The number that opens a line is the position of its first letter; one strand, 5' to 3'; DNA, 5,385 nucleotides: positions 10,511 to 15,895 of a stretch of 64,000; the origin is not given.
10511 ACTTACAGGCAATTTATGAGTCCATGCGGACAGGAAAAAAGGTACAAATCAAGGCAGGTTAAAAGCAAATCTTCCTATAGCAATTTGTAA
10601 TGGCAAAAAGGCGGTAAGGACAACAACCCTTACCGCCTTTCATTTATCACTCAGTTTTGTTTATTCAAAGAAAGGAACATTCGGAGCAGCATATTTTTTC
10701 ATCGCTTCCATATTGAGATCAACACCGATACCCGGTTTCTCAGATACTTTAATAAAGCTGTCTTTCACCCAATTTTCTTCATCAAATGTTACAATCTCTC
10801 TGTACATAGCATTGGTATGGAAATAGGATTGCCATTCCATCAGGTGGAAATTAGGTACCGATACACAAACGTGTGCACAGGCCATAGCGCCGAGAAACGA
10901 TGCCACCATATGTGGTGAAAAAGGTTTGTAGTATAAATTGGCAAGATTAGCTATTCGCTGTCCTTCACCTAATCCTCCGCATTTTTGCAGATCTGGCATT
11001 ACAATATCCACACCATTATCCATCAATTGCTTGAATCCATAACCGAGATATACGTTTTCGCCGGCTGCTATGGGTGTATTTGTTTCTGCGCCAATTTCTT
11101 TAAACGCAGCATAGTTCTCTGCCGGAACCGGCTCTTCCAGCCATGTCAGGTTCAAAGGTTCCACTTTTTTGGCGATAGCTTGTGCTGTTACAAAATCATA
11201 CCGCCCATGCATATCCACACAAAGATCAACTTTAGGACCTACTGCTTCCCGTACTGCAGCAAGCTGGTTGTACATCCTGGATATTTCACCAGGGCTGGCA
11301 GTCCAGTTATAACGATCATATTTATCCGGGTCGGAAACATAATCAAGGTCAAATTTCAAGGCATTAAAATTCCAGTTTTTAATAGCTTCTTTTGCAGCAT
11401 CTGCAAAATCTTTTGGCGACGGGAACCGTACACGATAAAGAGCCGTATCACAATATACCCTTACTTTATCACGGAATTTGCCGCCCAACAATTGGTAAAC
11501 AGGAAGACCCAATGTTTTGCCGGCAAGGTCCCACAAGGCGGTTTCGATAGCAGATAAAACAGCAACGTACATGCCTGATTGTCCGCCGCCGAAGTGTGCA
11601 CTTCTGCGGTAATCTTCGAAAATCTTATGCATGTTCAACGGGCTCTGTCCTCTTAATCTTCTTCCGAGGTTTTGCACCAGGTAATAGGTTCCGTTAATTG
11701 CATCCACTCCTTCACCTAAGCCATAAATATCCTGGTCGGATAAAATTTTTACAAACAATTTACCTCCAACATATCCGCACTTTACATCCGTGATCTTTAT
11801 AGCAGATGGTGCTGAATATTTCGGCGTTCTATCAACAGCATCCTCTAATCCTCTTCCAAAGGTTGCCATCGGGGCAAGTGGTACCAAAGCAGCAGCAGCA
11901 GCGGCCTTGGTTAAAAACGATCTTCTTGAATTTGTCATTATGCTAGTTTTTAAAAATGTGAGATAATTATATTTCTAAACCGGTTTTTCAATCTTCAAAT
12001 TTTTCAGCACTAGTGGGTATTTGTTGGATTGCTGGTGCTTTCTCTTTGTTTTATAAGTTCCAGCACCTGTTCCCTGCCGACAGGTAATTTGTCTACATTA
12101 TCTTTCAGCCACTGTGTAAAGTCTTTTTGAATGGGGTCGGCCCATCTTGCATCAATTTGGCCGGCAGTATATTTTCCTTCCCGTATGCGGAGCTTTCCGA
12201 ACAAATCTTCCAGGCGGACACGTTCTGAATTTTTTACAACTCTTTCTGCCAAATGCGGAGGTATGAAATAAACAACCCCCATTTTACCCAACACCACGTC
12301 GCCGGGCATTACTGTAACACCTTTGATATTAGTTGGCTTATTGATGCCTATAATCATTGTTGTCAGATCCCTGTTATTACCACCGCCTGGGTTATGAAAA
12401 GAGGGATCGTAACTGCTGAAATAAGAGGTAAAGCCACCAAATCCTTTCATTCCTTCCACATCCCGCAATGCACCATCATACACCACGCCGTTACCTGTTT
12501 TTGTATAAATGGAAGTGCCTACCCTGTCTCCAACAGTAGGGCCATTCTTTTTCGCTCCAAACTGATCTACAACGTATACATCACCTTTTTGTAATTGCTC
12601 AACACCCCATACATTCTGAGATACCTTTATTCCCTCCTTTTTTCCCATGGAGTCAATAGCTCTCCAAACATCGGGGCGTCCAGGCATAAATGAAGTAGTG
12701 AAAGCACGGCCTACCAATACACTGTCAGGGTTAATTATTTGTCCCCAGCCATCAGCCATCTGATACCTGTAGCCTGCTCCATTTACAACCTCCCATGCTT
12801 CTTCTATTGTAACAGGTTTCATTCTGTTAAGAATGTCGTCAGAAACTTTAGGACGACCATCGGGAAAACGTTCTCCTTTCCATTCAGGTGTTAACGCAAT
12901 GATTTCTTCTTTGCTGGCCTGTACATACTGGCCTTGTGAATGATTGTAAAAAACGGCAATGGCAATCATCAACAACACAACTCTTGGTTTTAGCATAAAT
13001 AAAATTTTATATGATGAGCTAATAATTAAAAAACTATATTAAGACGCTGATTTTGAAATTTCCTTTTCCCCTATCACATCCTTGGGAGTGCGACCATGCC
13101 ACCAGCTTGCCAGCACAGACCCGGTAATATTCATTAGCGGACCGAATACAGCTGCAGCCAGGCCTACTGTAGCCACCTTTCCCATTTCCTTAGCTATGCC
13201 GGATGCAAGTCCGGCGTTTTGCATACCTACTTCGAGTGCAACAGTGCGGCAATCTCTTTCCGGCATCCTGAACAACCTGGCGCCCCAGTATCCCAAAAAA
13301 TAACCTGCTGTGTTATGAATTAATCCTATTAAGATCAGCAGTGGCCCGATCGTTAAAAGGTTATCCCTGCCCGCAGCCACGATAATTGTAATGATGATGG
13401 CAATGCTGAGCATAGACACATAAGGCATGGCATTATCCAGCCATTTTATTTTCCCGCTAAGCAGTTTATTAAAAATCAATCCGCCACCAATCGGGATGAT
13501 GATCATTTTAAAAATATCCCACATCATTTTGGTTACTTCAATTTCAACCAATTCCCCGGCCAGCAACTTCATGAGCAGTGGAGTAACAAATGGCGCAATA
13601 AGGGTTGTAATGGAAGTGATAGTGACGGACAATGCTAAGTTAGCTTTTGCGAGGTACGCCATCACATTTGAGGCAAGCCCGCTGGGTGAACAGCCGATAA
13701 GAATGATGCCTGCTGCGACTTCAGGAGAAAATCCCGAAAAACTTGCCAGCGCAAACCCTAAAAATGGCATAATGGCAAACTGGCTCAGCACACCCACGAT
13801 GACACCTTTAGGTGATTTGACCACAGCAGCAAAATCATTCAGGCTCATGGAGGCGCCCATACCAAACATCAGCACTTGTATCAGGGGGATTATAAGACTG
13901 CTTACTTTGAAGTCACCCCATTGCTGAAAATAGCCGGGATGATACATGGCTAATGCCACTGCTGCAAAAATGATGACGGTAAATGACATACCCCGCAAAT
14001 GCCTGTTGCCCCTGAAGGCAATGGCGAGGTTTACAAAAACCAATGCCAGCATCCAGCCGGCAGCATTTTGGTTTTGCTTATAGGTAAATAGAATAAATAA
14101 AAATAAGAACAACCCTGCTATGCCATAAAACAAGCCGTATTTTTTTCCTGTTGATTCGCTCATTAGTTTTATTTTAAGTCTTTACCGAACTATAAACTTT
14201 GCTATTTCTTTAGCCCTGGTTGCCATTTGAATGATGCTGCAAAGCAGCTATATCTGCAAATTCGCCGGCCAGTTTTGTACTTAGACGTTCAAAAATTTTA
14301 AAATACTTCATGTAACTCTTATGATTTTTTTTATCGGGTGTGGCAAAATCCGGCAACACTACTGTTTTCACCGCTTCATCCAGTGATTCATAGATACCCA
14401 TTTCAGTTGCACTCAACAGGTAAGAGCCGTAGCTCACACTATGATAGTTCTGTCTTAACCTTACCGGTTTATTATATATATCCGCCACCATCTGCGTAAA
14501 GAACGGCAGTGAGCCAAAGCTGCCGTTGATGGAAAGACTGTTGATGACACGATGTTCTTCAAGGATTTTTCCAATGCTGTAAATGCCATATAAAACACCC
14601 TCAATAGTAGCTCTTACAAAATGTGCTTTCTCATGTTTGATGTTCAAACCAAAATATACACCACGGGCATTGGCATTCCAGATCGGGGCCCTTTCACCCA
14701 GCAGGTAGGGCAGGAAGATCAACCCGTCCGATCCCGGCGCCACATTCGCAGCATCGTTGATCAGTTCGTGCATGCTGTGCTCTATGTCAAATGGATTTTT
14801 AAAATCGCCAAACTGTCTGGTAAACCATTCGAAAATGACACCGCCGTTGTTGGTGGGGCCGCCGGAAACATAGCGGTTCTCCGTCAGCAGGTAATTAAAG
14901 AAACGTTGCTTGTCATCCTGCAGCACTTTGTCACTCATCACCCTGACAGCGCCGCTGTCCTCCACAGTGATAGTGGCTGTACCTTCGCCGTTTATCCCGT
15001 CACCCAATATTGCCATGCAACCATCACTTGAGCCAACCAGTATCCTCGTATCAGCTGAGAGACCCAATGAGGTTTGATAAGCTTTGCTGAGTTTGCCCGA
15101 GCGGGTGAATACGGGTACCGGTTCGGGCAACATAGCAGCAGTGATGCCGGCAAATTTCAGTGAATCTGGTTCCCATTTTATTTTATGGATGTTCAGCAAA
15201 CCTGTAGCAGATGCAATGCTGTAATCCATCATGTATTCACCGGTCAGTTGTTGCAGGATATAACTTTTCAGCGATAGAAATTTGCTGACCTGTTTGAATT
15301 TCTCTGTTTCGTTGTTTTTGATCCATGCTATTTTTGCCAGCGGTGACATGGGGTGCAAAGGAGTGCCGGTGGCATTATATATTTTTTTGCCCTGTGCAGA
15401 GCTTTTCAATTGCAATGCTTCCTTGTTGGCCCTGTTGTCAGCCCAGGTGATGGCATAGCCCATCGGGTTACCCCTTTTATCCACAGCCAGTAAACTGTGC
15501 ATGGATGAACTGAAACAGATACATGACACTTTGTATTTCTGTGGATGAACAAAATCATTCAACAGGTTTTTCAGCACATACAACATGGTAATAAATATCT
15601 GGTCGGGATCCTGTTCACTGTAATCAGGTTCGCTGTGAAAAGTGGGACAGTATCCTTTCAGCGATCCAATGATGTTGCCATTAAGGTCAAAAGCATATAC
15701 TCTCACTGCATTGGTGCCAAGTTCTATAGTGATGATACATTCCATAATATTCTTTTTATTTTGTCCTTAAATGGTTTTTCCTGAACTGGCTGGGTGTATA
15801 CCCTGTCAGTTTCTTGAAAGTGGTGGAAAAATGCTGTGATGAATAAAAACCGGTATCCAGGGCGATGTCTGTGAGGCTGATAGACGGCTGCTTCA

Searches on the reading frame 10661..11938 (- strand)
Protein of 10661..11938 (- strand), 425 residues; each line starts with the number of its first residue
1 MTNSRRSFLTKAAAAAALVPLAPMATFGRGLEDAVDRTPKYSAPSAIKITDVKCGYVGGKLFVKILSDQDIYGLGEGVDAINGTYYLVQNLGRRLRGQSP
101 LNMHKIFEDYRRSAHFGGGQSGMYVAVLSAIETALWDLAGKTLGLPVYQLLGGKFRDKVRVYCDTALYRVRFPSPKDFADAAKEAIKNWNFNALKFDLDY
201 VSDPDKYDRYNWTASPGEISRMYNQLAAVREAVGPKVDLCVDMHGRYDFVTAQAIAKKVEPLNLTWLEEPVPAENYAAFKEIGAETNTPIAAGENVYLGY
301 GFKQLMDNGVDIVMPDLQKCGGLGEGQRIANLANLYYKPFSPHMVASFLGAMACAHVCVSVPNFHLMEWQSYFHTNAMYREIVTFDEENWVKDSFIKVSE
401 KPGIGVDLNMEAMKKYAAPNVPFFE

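Call 7: search_protein_families(library=pfam, proteins=[window:10661-11938:-])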
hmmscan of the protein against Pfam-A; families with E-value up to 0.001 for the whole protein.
window:10661-11938:- (425 aa): 2 families
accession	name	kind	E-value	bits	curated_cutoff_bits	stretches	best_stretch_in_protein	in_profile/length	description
PF13378.12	MR_MLE_C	-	1.8e-53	181.9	29.4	1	178-411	2-218/219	Enolase C-terminal domain-like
PF02746.21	MR_MLE_N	-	3e-08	34.3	22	1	62-152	30-117/117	Mandelate racemase / muconate lactonizing enzyme, N-terminal domain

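Call 32: search_protein_families(library=ncbifam, max_evalue=1e-10, proteins=[window:10661-11938:-])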
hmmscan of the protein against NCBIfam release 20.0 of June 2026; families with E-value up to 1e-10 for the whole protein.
window:10661-11938:- (425 aa): 10 families
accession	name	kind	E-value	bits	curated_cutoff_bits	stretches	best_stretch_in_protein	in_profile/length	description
NF010624.0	PRK14017.1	equivalog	9.1e-68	229.1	311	1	48-418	2-362/382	galactonate dehydratase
NF040790.2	glucon_galact_dh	equivalog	4.1e-56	190.5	750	1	61-419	26-372/390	bifunctional D-gluconate/D-galactonate dehydratase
NF043051.1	ManoateDhtManD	equivalog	2.8e-49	168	550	2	219-417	188-384/403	D-mannonate dehydratase ManD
NF011654.0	PRK15072.1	subfamily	4e-46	157.7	430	1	63-417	20-385/404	D-galactonate dehydratase family protein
NF011968.0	PRK15440.1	equivalog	6e-37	127.5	393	2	219-412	192-387/395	L-rhamnonate dehydratase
NF040866.1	AraD_Arch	equivalog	1.2e-34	119.9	650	1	114-417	90-370/372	arabinonate dehydratase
NF047820.1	TalGalacDh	equivalog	7.2e-34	117.3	500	1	62-413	40-361/371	L-talarate/galactarate dehydratase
TIGR02534.1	mucon_cyclo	subfamily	3.7e-24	85.5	334.95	1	129-416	101-365/368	muconate/chloromuconate family cycloisomerase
NF043002.1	HProlDhtase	equivalog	4.6e-11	42.2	500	0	88-413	69-359/366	cis-3-hydroxy-L-proline dehydratase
NF042940.1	racemase_DgcA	equivalog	9.7e-11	41.4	400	0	129-357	86-283/323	N-acetyl-D-Glu racemase DgcA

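Call 34: search_solved_structures(query=window:10661-11938:-, max_evalue=1e-20)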
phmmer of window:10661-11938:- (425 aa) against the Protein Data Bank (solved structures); distinct sequences matched with E-value up to 1e-20: 66 (the best 60 are shown).
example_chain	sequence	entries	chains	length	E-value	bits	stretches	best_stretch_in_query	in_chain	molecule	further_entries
2qq6_A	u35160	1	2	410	3.6e-89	303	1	42-424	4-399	Mandelate racemase/muconate lactonizing enzyme-like protein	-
2o56_A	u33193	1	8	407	1.3e-53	185.8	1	62-417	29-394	Putative mandelate racemase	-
4e6m_A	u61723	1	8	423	5.2e-52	180.6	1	63-418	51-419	Putative dehydratase protein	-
2gl5_A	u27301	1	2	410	9.3e-52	179.8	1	64-418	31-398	putative dehydratase protein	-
2ox4_A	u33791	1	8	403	2.7e-47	165.1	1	61-410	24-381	Putative mandelate racemase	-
4e4u_A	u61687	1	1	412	1.3e-43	153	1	53-417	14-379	Mandalate racemase/muconate lactonizing enzyme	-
2poz_A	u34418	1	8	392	1.2e-42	149.8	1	60-410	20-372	Putative dehydratase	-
2pod_A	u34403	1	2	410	4e-42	148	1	212-411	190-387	Mandelate racemase / muconate lactonizing enzyme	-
3sjn_A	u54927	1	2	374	7.3e-42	147.2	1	50-417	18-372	Mandelate racemase/muconate lactonizing protein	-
3rr1_A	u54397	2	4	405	1.3e-41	146.3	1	61-410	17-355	Putative D-galactonate dehydratase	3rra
5olc_A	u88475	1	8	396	2.9e-41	145.2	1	62-417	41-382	Galactonate dehydratase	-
4j3z_A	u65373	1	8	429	1e-40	143.4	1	61-410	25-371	Mandelate racemase/muconate lactonizing enzyme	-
3v3w_A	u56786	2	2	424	7.1e-39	137.3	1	47-416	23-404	Starvation sensing protein rspA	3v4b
4e5t_A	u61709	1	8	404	1.5e-38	136.3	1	61-413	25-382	Mandelate racemase / muconate lactonizing enzyme, C-terminal domain protein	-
4dx3_A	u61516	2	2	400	5.1e-37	131.2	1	223-416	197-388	Mandelate racemase / muconate lactonizing enzyme family protein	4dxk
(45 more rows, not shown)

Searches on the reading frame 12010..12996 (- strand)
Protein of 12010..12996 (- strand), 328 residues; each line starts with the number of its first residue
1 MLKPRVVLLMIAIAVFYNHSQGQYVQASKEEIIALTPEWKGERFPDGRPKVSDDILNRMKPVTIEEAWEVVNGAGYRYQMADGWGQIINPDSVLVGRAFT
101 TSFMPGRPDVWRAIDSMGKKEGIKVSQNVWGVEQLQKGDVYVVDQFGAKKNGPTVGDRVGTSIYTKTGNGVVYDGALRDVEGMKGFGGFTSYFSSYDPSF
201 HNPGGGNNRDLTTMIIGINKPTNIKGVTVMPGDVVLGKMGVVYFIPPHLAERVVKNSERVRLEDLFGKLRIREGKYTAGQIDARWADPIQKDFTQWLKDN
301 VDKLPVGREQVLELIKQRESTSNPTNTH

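Call 7: search_protein_families(library=pfam, proteins=[window:12010-12996:-])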
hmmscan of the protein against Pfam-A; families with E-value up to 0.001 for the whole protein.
window:12010-12996:- (328 aa): 1 family
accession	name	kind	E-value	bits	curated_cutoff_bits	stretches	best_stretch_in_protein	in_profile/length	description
PF03737.21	RraA-like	-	4.9e-14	53.3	24.5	1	75-237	12-145/152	Aldolase/RraA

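Call 32: search_protein_families(library=ncbifam, max_evalue=1e-10, proteins=[window:12010-12996:-])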
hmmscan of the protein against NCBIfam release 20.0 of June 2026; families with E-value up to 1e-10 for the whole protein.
window:12010-12996:- (328 aa): 3 families
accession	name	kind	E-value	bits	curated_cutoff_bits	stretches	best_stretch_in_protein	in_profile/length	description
NF006093.0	PRK08245.1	subfamily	7.3e-26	91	208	1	51-296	6-234/240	hypothetical protein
NF009399.0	PRK12764.1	equivalog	7e-17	61.6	444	1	52-280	269-479/501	fumarylacetoacetate hydrolase family protein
NF004850.0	PRK06201.1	subfamily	1.6e-11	44.1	231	0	132-282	75-214/222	hypothetical protein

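Call 65: search_solved_structures(query=window:12010-12996:-, max_evalue=0.001)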
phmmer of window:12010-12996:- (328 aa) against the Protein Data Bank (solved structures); distinct sequences matched with E-value up to 0.001: 1.
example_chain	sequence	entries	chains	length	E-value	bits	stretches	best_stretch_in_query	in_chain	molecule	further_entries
5x15_A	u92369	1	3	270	1.1e-09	41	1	88-278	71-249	Putative transferase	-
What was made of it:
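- The RraA-like protein has no informative characterised relative (calls 32, 65).
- Tried and rejected: The RraA-like protein has no informative structural relative (call 65).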

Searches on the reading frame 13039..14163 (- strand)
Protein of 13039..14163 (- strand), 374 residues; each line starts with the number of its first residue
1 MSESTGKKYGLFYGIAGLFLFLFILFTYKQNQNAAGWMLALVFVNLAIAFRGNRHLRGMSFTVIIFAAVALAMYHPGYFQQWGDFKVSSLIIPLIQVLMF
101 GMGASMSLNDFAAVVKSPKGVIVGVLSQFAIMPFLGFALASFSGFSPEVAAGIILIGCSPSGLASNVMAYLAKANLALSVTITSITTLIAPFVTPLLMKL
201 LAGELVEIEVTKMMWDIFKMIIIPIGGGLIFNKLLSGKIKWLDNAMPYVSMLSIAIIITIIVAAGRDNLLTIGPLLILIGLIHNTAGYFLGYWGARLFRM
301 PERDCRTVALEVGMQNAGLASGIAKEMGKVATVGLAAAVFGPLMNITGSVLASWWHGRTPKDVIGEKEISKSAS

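Call 7: search_protein_families(library=pfam, proteins=[window:13039-14163:-])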
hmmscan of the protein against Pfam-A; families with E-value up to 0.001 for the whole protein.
window:13039-14163:- (374 aa): 2 families
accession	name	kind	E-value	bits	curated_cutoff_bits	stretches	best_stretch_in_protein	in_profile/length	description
PF01758.21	SBF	-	3.6e-39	134.9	24.3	1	93-264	2-180/191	Sodium Bile acid symporter family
PF13593.11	SBF_like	-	5.8e-20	72.2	25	1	60-310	2-262/313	SBF-like CPA transporter family (DUF4137)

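Call 32: search_protein_families(library=ncbifam, max_evalue=1e-10, proteins=[window:13039-14163:-])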
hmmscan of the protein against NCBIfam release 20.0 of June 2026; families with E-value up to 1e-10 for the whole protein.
window:13039-14163:- (374 aa): 2 families
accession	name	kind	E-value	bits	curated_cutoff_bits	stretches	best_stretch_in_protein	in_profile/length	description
TIGR00841.1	bass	subfamily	6.6e-71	239.1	326.3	1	87-356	35-305/321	bile acid:sodium symporter family transporter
NF047939.1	PantTportPanS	equivalog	1.8e-68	231.4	400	1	69-358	11-299/299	ketopantoate/pantoate/pantothenate transporter PanS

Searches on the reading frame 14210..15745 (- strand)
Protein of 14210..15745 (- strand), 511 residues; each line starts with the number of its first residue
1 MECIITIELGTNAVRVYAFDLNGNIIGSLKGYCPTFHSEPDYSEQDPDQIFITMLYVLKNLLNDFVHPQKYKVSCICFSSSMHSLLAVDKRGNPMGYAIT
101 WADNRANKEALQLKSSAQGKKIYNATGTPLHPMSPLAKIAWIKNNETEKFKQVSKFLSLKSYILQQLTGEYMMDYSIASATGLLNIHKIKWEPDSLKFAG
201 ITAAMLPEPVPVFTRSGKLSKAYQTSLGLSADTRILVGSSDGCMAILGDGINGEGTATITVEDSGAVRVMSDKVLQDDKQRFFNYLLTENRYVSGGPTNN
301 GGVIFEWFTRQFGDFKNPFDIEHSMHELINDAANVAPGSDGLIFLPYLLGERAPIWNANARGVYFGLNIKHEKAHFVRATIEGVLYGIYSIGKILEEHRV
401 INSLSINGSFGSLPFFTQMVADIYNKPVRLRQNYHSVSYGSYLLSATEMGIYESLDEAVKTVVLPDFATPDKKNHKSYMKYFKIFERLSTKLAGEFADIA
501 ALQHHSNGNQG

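Call 7: search_protein_families(library=pfam, proteins=[window:14210-15745:-])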
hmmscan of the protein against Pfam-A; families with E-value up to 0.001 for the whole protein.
window:14210-15745:- (511 aa): 2 families
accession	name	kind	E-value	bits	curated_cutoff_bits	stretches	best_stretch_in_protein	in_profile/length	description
PF00370.27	FGGY_N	-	1.3e-54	185.9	28.8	1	4-248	2-245/245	FGGY family of carbohydrate kinases, N-terminal domain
PF02782.22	FGGY_C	-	4.4e-22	79.3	27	1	287-446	29-195/198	FGGY family of carbohydrate kinases, C-terminal domain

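Call 32: search_protein_families(library=ncbifam, max_evalue=1e-10, proteins=[window:14210-15745:-])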
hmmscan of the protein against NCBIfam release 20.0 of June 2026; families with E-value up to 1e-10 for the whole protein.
window:14210-15745:- (511 aa): 12 families
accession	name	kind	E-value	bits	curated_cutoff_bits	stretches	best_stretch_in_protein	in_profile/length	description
TIGR01314.1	gntK_FGGY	equivalog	1.1e-130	436.5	648.55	1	4-503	2-504/505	gluconokinase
TIGR01312.1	XylB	equivalog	3e-83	280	380.25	1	6-488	2-479/481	xylulokinase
TIGR01311.1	glycerol_kin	equivalog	1.7e-46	158.6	590.35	1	3-474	2-476/496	glycerol kinase GlpK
NF000756.0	PRK00047.1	subfamily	9.2e-40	136.4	498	1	3-476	6-479/502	glycerol kinase GlpK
NF011601.0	PRK15027.1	equivalog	6.2e-39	133.7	912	1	5-492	3-479/484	xylulokinase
NF008187.0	PRK10939.1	equivalog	1.4e-32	113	528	1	3-488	5-499/521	autoinducer-2 kinase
TIGR02628.1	fuculo_kin_coli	equivalog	3.2e-28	98.9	470.9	1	3-461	2-454/465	L-fuculokinase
NF003154.0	PRK04123.1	equivalog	5.7e-28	97.9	428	1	302-494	339-539/554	ribulokinase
TIGR01315.1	5C_CHO_kinase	subfamily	2.4e-25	89.2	408.7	2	333-487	372-532/541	FGGY family pentulose kinase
NF007925.0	PRK10640.1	equivalog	6.6e-16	57.8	639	1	81-212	82-213/489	rhamnulokinase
TIGR02627.1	rhamnulo_kin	equivalog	1.7e-15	56.6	527.95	1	86-259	81-249/454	rhamnulokinase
TIGR01234.1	L-ribulokinase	equivalog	1.3e-14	53.9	583.25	1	92-488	113-526/536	ribulokinase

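Call 54: search_solved_structures(query=window:14210-15745:-, max_evalue=1e-40)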
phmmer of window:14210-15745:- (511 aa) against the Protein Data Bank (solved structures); distinct sequences matched with E-value up to 1e-40: 1.
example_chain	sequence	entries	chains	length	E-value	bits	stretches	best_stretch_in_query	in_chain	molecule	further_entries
3gbt_A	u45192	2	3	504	4.2e-86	292.6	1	3-505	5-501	Gluconate kinase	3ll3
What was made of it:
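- The adjacent FGGY kinase is gluconokinase-like (calls 32, 54).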
